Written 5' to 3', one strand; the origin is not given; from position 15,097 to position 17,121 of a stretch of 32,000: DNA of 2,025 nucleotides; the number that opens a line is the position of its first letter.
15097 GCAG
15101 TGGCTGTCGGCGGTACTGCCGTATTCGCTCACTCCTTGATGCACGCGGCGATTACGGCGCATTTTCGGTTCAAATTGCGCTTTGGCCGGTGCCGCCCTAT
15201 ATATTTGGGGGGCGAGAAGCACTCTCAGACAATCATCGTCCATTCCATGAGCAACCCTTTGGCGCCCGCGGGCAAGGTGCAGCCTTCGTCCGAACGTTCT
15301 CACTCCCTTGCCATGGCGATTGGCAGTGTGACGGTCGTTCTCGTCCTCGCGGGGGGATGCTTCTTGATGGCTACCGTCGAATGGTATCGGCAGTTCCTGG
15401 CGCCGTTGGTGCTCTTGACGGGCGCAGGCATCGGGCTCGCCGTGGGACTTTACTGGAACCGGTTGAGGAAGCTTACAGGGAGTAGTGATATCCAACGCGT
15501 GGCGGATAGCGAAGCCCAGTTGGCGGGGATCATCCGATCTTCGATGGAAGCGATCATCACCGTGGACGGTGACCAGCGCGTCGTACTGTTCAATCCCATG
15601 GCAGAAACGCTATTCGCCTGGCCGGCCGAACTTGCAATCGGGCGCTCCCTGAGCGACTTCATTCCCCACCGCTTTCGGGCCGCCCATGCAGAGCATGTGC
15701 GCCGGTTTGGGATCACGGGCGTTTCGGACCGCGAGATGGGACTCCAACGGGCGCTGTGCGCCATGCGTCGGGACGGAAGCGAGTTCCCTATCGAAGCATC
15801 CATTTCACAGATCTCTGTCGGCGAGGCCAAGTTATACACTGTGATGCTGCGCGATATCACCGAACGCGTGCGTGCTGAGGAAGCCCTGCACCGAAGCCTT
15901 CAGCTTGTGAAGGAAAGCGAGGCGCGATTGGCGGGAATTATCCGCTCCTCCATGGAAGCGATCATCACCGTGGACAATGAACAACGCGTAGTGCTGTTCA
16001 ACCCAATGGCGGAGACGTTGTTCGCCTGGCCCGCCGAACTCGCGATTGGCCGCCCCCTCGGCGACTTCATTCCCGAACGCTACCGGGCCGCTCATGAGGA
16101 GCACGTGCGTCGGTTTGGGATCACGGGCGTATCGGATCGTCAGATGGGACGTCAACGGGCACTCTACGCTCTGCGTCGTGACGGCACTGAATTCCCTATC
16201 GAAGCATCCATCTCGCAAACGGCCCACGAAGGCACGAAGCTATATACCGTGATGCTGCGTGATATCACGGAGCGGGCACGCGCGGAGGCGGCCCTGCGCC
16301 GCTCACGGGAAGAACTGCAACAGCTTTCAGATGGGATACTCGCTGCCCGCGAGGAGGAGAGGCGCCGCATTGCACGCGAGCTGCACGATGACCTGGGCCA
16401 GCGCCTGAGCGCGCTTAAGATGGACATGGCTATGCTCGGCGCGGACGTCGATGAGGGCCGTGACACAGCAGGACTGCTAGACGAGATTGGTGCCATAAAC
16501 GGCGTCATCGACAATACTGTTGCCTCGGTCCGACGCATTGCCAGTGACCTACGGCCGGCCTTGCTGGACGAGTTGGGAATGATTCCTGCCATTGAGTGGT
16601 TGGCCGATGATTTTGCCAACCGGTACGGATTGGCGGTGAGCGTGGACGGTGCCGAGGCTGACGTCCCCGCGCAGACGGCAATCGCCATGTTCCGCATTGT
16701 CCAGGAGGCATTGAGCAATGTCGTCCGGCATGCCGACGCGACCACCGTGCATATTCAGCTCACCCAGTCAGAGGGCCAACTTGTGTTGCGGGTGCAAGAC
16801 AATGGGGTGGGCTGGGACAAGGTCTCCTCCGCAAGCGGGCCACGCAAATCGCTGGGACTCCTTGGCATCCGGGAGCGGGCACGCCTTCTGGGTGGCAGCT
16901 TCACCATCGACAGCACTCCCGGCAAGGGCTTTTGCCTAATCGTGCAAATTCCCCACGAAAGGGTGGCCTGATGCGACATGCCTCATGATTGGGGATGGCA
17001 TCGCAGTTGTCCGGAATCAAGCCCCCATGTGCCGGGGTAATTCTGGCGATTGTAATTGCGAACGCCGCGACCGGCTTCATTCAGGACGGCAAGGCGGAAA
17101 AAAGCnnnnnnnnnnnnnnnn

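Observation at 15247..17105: Orphan oxygen-sensor-like kinase: two recently duplicated FixL-like PAS modules, HisKA_3 output, and no response regulator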

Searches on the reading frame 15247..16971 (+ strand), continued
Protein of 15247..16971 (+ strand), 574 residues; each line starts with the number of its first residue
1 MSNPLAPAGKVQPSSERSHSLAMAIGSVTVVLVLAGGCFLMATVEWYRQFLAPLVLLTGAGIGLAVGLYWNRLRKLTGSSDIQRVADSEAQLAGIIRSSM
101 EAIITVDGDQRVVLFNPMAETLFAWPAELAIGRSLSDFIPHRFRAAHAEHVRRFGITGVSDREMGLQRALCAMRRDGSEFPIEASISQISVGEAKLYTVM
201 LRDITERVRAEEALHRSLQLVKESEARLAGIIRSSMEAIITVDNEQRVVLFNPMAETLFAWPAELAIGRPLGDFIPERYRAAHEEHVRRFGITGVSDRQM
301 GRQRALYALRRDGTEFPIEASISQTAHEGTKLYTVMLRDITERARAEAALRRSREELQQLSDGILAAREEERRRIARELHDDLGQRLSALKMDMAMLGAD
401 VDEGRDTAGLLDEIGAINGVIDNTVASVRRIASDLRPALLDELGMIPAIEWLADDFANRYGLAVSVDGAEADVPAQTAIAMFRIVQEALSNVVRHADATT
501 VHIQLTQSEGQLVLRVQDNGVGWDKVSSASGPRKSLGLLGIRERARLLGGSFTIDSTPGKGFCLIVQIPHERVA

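Call 64: fold_search(model_id=the predicted structure, library=pdb)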
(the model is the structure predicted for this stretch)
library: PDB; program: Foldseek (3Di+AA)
matches with E <= 10: 1291; with E <= 0.001: 727
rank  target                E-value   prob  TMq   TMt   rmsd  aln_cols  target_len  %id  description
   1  9a5d_A                3.2e-21  1.00  0.22  0.21  35.4       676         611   12  Integrative model of WALK-YYCH by crosslinking MS and deep learning (released 2024-09-18)
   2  6ph4_B                5.6e-21  1.00  0.32  0.39  20.3       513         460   14  Full length LOV-PAS-HK construct from the LOV-HK sensory protein from Brucella abortus (light-adapted, construct 15-48 (released 2020-12-30)
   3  9qq6_A                2.7e-19  1.00  0.28  0.31  24.5       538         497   16  Structure of the Azotobacter vinelandii NifL-NifA complex (released 2025-06-18)
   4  4gcz_A                2.8e-18  1.00  0.22  0.33  21.9       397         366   15  Structure of a blue-light photoreceptor (released 2013-06-19)
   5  9bkv_A                3.1e-18  1.00  0.22  0.17  28.2       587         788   14  DosP R97A bent form (released 2024-11-20)
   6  8js5_A                1.2e-17  1.00  0.27  0.50   7.6       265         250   24  Dimeric PAS domains of oxygen sensor FixL with ferric unliganded heme (released 2024-06-26)
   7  4gcz_B                2.1e-17  1.00  0.25  0.35  16.6       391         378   16  Structure of a blue-light photoreceptor (released 2013-06-19)
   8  8js5_B                3.2e-17  1.00  0.28  0.51   7.3       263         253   24  Dimeric PAS domains of oxygen sensor FixL with ferric unliganded heme (released 2024-06-26)
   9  8a7h_A                3.4e-17  1.00  0.26  0.39  17.3       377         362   18  Crystal structure of a chimeric LOV-Histidine kinase SB2F1-I66R mutant (light state; asymmetrical variant, trigonal fo (released 2024-01-10)
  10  8js5_G                3.8e-17  1.00  0.28  0.51   7.4       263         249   24  Dimeric PAS domains of oxygen sensor FixL with ferric unliganded heme (released 2024-06-26)
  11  8a6x_B                4.3e-17  1.00  0.26  0.39  18.1       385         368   18  Crystal structure of a chimeric LOV-Histidine kinase SB2F1 (asymmetrical variant, trigonal form with long c axis) (released 2024-01-10)
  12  9bgv_A                5.7e-17  1.00  0.22  0.18   9.1       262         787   21  DosP R97A straight form (released 2024-11-20)
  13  8js5_C                6.3e-17  1.00  0.27  0.50   7.4       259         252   24  Dimeric PAS domains of oxygen sensor FixL with ferric unliganded heme (released 2024-06-26)
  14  8a7f_A                7.5e-17  1.00  0.26  0.40  17.4       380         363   16  Crystal structure of a chimeric LOV-Histidine kinase SB2F1-I66R mutant (asymmetrical variant, trigonal form with long  (released 2024-01-10)
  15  8a52_A                9.4e-17  1.00  0.26  0.39  17.4       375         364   17  Crystal structure of a chimeric LOV-Histidine kinase SB2F1 (asymmetrical variant, trigonal form with long c-axis) (released 2023-12-27)
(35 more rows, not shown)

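Call 71: search_protein_families(library=ncbifam, proteins=[window:15247-16971:+, L094:10001-10648:+, L094:16868-17662:+], max_evalue=0.00001)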
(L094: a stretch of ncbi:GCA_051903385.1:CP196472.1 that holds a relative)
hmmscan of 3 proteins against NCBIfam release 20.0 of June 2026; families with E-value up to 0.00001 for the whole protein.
window:15247-16971:+ (574 aa): 24 families
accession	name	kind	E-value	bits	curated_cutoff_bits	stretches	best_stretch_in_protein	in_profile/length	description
NF052443.1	SensHisKinMctS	equivalog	3e-45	154.4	700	1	353-570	232-448/457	two-component system sensor histidine kinase MctS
TIGR00229.1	sensory_box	domain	2.3e-41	140.9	22.9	2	87-214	2-126/126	PAS domain S-box protein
NF008649.0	PRK11644.1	equivalog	7.1e-36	124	408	1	348-570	280-496/499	signal transduction histidine-protein kinase/phosphatase UhpB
NF041777.1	sens_FixL_Rhizob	equivalog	1.7e-34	119.4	850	2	221-403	118-297/485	sensor protein FixL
NF052531.1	Strep_LiaS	equivalog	2.4e-30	105.9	450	1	356-569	113-326/328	envelope stress sensor histidine kinase LiaS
NF007896.0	PRK10600.1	equivalog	1.1e-29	103.5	578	1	336-567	361-582/598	nitrate/nitrite two-component system sensor histidine kinase NarX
NF008467.0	PRK11359.1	equivalog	1.5e-25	89.4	857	2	93-213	15-134/800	oxygen-sensing cyclic-di-GMP phosphodiesterase DosP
NF008184.0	PRK10935.1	equivalog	2.4e-25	89.2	553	1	370-571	362-560/565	nitrate/nitrite two-component system sensor histidine kinase NarQ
NF047786.1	his_kin_MadS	equivalog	4.5e-19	68.9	500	1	331-569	192-434/434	MadS family sensor histidine kinase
NF047874.1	MASE3_PAS_HK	subfamily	3.9e-15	55.7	560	1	220-358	259-389/655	MASE3 domain-containing sensor histidine kinase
NF008468.0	PRK11360.1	equivalog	1.3e-14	53.5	646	1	229-522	271-551/616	two-component system sensor histidine kinase AtoS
NF047322.1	HK_morpho_MacS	equivalog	3.3e-14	52.9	300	1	349-566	162-364/367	MacS family sensor histidine kinase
NF007298.0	PRK09776.1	equivalog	3.7e-14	51.6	1135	1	202-343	538-673/1111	diguanylate cyclase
NF046044.1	PnpS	equivalog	8.3e-13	48.1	400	0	211-347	40-167/390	two-component system histidine kinase PnpS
NF008298.1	PRK11086.1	subfamily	1.5e-11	43.4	520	0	485-572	432-527/529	DcuS/MalK family sensor histidine kinase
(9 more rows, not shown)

L094:10001-10648:+ (215 aa): 73 families (the best 25 are shown)
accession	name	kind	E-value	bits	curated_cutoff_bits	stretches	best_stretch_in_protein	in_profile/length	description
NF007018.1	PRK09483.1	equivalog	5.5e-48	163.5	280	1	1-212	1-212/217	UvrY/SirA/GacA family response regulator transcription factor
NF052445.1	RespRegMctR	equivalog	6.8e-45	153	300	1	3-208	3-204/205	two-component system response regulator MctR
NF011896.0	PRK15369.1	equivalog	2e-42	145.2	242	1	2-207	4-208/211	two component system response regulator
NF047785.1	respo_reg_MadR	equivalog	1.1e-39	136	300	1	3-198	2-198/209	MadR family response regulator transcription factor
NF007935.0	PRK10651.1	equivalog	1.1e-35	122.8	250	1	3-193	8-200/216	two-component system response regulator NarL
NF007708.0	PRK10403.1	equivalog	8.1e-33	113.7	343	1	3-192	8-197/215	nitrate/nitrite response regulator protein NarP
NF007685.0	PRK10360.1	equivalog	4.6e-30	104.9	258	1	1-201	1-190/196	response regulator transcription factor UhpA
NF007419.0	PRK09958.1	equivalog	1.3e-29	103.3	251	1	4-208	3-203/204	acid-sensing system DNA-binding response regulator EvgA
NF008098.0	PRK10840.1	equivalog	4.1e-28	98.3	235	1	3-204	5-206/216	response regulator transcription factor RcsB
NF007403.0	PRK09935.1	equivalog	1.6e-22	80.2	271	1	2-207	4-208/210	fimbria biosynthesis transcriptional regulator FimZ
NF006900.1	PRK09390.1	equivalog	1.7e-22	80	255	1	3-206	6-200/203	response regulator FixJ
NF008677.0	PRK11697.1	equivalog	2e-18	66.6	246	1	1-122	1-119/238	two-component system response regulator BtsR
TIGR02154.1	PhoB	equivalog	1.1e-17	64.1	296.2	1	2-121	3-122/226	phosphate regulon transcriptional regulator PhoB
NF041367.1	CheY_Halo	equivalog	1.2e-17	64.3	200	1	4-118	1-113/114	chemotaxis protein CheY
NF001965.0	PRK00742.1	subfamily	4.4e-17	62.3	293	1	2-109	4-112/357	chemotaxis-specific protein-glutamate methyltransferase CheB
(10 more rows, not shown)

L094:16868-17662:+ (264 aa): 8 families
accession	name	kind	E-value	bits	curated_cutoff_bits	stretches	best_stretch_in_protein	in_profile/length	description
NF008365.0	PRK11161.1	subfamily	1.1e-66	224.6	228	1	39-262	18-240/250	fumarate/nitrate reduction transcriptional regulator Fnr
NF050806.1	TransRegFixKCaul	equivalog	3.1e-27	95.2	300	1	69-262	24-211/215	transcriptional regulator FixK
NF045989.1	TransRegFnrLRhodb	equivalog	1.1e-24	87.1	300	1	38-255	7-225/245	transcriptional regulator FnrL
NF008732.0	PRK11753.1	equivalog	1.4e-15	57.3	266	1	76-254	31-209/214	cAMP-activated global transcriptional regulator CRP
NF052518.1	TransRegLdrP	equivalog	1.1e-08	35.3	300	1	73-263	4-186/195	transcriptional regulator LdrP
NF053664.1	TransRegPtrACyano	equivalog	5.4e-08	32.4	300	1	90-250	31-184/196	Crp/Fnr family transcriptional regulator PtrA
NF006901.0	PRK09392.1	equivalog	6.1e-08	32.3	211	1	73-261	35-217/236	transcriptional activator FtrB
NF041163.2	encap_f2b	equivalog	2.5e-06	26.9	400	1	70-175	97-204/450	family 2B encapsulin nanocompartment shell protein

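Call 74: find_encoding_contigs(protein=P0039, flank=10000, max_places=2)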
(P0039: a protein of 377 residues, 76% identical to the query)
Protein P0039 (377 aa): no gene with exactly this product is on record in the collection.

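Call 75: find_encoding_contigs(protein=P0282, flank=6000, max_places=2)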
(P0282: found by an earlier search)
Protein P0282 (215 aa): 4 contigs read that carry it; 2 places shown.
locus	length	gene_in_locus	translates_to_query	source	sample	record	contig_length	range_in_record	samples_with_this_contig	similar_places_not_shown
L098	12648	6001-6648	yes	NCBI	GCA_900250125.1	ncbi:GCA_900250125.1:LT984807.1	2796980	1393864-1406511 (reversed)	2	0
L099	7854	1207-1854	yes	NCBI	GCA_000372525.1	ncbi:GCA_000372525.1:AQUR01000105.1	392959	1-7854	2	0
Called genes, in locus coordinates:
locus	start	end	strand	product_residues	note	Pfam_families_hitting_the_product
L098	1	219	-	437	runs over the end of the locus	PF11902:DUF3422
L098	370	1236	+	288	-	PF00126:HTH_1, PF03466:LysR_substrate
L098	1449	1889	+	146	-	PF00011:HSP20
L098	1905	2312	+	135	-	PF00011:HSP20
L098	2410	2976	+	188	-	PF00011:HSP20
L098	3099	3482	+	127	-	-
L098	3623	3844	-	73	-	-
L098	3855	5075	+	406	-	PF14690:Zn_ribbon_ISL3, PF13542:HTH_Tnp_ISL3, PF01610:DDE_Tnp_ISL3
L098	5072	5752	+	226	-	-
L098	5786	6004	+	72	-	-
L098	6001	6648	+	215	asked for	PF00072:Response_reg, PF00196:GerE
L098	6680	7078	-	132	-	-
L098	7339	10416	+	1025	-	PF00690:Cation_ATPase_N, PF00122:E1-E2_ATPase, PF00702:Hydrolase, PF13246:Cation_ATPase, PF00689:Cation_ATPase_C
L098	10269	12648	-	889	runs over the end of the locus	PF02629:CoA_binding (weak), PF13380:CoA_binding_2, PF13607:Succ_CoA_lig, PF19045:Ligase_CoA_2 (weak), PF13549:ATP-grasp_5, PF13302:Acetyltransf_3, PF00583:Acetyltransf_1, PF13508:Acetyltransf_7 (weak), +1 more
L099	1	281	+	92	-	PF01610:DDE_Tnp_ISL3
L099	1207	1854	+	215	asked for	PF00072:Response_reg, PF00196:GerE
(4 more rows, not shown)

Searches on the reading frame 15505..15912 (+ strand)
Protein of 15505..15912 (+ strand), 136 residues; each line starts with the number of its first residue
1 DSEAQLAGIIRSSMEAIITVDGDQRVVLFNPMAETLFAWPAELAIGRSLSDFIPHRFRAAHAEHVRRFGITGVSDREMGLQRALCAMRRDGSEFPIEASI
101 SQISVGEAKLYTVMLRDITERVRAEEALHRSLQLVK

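Call 34: search_solved_structures(query=window:15505-15912:+, max_evalue=0.1, show_alignments=5)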
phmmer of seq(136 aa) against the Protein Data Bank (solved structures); distinct sequences matched with E-value up to 0.1: 16.
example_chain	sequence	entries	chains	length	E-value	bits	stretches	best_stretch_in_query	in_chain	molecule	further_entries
1dp6_A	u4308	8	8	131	1.1e-16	64.2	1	3-128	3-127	FIXL PROTEIN | SENSOR PROTEIN FIXL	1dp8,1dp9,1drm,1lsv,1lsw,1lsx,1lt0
8js5_A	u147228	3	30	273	3.7e-16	62.5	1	3-128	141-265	Sensor protein FixL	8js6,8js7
1y28_A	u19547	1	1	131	7.4e-16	61.5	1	3-128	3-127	Sensor protein fixL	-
2cmn_A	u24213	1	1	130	7.8e-16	61.4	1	3-128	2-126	SENSOR PROTEIN FIXL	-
1xj4_A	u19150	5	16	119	2.3e-15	59.9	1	15-127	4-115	Sensor protein fixL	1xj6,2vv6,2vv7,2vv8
1xj2_A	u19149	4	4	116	3.5e-15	59.3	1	16-127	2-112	Sensor protein fixL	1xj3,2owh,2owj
1d06_A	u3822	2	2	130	7e-13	51.9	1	3-119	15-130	nitrogen fixation regulatory protein fixL | FIXL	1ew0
1v9y_A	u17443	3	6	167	5.1e-12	49.1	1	13-126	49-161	Heme pas sensor protein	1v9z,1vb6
1s66_L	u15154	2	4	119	1.3e-11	47.7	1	13-117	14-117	Hypothetical protein yddU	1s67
9cdr_A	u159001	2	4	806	2.5e-11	46.8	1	13-126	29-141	Oxygen sensor protein DosP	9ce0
9cmf_A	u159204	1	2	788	2.7e-11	46.7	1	13-126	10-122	Oxygen sensor protein DosP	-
9bgv_A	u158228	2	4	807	1.7e-10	44.1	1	13-126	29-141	Oxygen sensor protein DosP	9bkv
9clo_A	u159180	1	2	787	1.9e-10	44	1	13-126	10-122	Oxygen sensor protein DosP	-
10jx_A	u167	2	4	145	3.8e-08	36.6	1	9-119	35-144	Multi-sensor signal transduction histidine kinase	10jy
3a0r_A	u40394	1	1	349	0.089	16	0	9-53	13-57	Sensor protein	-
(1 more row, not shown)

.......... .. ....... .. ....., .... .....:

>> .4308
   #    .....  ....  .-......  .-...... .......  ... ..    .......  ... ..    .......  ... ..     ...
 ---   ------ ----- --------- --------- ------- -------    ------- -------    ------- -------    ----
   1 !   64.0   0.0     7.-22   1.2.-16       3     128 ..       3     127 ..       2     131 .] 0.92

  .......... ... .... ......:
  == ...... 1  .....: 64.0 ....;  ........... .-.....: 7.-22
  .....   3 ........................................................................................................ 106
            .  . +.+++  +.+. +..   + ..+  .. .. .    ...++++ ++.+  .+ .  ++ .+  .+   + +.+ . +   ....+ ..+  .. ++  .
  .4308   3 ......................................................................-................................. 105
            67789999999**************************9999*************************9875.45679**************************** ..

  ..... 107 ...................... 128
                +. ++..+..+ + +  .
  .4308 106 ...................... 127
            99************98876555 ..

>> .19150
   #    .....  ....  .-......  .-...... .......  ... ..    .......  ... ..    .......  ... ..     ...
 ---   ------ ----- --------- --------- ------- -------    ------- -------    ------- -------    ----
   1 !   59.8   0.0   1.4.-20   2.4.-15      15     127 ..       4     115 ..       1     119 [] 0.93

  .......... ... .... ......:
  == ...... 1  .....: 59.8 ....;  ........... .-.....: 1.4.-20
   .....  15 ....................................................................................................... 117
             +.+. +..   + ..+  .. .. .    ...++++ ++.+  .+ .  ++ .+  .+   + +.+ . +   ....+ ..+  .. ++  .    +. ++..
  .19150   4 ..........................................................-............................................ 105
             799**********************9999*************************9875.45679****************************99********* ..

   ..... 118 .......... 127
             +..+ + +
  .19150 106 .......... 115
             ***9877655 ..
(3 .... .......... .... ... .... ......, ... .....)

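Call 84: search_solved_structures(query=A2, max_evalue=1, show_alignments=0)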
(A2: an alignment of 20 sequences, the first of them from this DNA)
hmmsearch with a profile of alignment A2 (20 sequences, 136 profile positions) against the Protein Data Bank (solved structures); distinct sequences matched with E-value up to 1: 66 (the best 60 are shown).
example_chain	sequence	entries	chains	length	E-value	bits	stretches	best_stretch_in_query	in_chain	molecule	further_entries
8js5_A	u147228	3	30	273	3.5e-26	94.9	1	3-134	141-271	Sensor protein FixL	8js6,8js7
1dp6_A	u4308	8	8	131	6.4e-26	94.1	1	3-130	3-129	FIXL PROTEIN | SENSOR PROTEIN FIXL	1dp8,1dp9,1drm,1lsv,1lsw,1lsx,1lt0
1y28_A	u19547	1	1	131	1.6e-25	92.8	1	3-130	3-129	Sensor protein fixL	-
2cmn_A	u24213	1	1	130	2.3e-25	92.3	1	3-130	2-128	SENSOR PROTEIN FIXL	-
1xj4_A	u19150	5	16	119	5.9e-24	87.7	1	14-130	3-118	Sensor protein fixL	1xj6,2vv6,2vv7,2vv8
1d06_A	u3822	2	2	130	6.1e-24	87.7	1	3-119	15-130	nitrogen fixation regulatory protein fixL | FIXL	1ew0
1xj2_A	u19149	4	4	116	1.3e-23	86.6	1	15-130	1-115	Sensor protein fixL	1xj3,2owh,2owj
9cmf_A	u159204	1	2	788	1.8e-22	82.9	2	13-129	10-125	Oxygen sensor protein DosP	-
9cdr_A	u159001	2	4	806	1.9e-22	82.8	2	13-129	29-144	Oxygen sensor protein DosP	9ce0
9clo_A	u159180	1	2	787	4.3e-22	81.7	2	13-129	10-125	Oxygen sensor protein DosP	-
9bgv_A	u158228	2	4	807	4.6e-22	81.6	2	13-129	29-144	Oxygen sensor protein DosP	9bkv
10jx_A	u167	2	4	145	9.8e-21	77.3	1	8-119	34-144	Multi-sensor signal transduction histidine kinase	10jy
1v9y_A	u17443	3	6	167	3.5e-18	69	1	13-127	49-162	Heme pas sensor protein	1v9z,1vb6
1s66_L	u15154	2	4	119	8.5e-18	67.8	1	13-118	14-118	Hypothetical protein yddU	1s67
8a7f_A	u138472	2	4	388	8.5e-07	32.1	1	6-134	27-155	Putative Sensory box protein,Sensor protein FixL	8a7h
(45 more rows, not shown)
